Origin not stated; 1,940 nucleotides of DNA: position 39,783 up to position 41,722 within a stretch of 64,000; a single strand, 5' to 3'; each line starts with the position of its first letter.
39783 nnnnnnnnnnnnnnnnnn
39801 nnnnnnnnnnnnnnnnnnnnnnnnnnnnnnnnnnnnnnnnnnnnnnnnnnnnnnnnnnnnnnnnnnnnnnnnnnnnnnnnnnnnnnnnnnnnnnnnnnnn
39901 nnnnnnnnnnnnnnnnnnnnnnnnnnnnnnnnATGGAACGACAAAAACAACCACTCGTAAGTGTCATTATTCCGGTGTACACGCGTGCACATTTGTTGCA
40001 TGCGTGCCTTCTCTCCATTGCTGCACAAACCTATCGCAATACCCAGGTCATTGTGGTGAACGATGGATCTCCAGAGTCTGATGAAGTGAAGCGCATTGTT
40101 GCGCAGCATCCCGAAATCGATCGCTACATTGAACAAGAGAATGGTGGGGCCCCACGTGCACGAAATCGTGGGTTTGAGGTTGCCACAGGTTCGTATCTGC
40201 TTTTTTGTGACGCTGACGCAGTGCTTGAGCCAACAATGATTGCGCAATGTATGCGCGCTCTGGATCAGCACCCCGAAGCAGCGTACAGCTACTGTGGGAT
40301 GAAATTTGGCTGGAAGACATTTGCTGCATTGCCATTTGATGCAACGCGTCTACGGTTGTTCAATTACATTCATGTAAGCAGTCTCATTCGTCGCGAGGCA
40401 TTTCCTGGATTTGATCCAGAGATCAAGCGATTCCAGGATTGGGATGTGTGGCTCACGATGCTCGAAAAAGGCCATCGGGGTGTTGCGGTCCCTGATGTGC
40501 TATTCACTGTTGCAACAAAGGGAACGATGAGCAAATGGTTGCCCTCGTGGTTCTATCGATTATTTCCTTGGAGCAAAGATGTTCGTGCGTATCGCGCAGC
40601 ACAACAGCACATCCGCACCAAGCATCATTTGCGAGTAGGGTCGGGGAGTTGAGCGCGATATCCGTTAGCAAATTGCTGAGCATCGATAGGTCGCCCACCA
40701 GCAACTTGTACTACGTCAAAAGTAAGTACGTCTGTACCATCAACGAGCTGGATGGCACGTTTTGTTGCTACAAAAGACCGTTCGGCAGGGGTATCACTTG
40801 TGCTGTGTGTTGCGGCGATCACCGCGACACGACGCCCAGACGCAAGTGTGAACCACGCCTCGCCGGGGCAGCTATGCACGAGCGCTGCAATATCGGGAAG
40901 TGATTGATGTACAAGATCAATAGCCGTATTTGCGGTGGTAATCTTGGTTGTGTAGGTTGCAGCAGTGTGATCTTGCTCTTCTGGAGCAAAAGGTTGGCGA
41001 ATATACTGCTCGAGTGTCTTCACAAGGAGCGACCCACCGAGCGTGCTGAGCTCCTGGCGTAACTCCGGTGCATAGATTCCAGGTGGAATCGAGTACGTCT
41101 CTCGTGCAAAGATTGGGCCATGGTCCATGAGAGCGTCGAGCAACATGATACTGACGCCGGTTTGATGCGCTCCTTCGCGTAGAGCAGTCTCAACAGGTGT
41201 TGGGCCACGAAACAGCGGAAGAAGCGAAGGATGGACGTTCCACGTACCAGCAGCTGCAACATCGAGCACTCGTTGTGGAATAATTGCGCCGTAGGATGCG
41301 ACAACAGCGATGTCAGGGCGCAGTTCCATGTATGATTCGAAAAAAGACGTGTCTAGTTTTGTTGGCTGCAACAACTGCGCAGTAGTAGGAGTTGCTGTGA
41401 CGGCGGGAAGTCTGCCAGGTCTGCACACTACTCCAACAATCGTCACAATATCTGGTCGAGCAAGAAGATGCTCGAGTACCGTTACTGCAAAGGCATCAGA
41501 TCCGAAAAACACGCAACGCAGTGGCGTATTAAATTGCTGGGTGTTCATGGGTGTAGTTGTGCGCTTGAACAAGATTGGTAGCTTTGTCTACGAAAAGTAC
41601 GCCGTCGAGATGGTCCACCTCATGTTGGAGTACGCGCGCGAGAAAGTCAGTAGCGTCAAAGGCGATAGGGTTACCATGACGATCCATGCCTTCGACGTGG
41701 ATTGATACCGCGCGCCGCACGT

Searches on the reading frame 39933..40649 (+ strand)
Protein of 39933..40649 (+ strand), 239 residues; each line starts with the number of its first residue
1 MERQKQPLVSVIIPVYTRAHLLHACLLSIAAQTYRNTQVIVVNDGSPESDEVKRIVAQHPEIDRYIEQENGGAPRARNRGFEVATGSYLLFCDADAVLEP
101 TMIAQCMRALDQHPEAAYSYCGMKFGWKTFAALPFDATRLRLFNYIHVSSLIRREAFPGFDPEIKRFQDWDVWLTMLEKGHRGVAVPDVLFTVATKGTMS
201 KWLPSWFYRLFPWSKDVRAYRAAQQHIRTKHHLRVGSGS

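Call 51: search_protein_families(library=pfam, proteins=[window:39933-40649:+], max_evalue=0.001)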
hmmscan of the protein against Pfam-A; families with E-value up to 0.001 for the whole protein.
window:39933-40649:+ (239 aa): 3 families
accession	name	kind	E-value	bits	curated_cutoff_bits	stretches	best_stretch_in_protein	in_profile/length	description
PF00535.33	Glycos_transf_2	-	4.9e-27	95.3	23.3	1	10-133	1-126/168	Glycosyl transferase family 2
PF13641.12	Glyco_tranf_2_3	-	1.8e-15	58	27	1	7-115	2-115/230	Glycosyltransferase like family 2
PF10111.15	Glyco_tranf_2_2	-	9.9e-15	55.2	27.3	1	10-121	1-122/276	Glycosyltransferase like family 2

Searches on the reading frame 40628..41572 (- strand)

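Call 51: search_protein_families(library=pfam, proteins=[window:40628-41572:-], max_evalue=0.001)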
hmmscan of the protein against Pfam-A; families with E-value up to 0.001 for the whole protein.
window:40628-41572:- (315 aa): 2 families
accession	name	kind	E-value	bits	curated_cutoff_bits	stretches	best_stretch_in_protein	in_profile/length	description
PF00551.24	Formyl_trans_N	-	7.7e-25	88.1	26.1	1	68-186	61-180/181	Formyl transferase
PF02911.23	Formyl_trans_C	-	4.7e-05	23.9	21.1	1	210-306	1-100/100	Formyl transferase, C-terminal domain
